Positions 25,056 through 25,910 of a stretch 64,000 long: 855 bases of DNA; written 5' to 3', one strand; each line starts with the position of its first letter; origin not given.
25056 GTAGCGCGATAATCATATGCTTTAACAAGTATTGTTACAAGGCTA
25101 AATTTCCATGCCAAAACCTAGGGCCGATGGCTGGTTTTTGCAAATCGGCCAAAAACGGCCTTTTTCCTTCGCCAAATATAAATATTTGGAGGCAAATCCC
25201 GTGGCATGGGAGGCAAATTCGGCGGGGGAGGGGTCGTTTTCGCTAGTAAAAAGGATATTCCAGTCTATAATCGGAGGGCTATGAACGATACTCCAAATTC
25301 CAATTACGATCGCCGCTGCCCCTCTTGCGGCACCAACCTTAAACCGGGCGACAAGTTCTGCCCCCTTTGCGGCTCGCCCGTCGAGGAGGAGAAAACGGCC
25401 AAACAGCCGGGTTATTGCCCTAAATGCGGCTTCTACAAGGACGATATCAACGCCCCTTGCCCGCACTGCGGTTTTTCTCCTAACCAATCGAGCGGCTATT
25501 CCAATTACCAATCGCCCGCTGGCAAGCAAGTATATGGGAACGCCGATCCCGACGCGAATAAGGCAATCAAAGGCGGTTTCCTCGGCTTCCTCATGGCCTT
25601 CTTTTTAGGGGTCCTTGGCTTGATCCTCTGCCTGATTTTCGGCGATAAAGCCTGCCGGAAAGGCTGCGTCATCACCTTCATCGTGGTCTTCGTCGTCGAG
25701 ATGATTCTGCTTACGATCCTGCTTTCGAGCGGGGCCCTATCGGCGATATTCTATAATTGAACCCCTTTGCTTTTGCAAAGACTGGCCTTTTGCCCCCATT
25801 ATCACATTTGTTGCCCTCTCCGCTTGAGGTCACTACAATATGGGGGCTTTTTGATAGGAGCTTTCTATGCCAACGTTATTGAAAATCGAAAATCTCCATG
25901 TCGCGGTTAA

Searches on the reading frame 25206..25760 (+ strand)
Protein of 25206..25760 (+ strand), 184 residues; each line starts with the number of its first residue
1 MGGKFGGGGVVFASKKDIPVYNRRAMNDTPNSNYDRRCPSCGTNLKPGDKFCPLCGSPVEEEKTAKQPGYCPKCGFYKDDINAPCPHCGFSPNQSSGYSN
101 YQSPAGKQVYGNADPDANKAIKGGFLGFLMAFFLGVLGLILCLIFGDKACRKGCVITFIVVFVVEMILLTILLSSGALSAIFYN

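Call 9: search_protein_families(library=pfam, proteins=[window:25206-25760:+])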
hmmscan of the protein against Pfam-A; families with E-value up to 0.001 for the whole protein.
window:25206-25760:+ (184 aa): 4 families
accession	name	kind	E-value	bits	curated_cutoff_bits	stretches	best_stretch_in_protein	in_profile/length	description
PF13240.11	Zn_Ribbon_1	-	6.1e-09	35.8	25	1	38-59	2-23/23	zinc-ribbon domain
PF12773.13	DZR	-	1.5e-08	35.1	27.3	1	38-89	1-45/45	Double zinc ribbon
PF13248.11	Zn_ribbon_3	-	4.4e-08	32.8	27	1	37-58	4-25/26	zinc-ribbon domain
PF17032.10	Zn_ribbon_15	-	0.00025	22.2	28.9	0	31-56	48-73/73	zinc-ribbon family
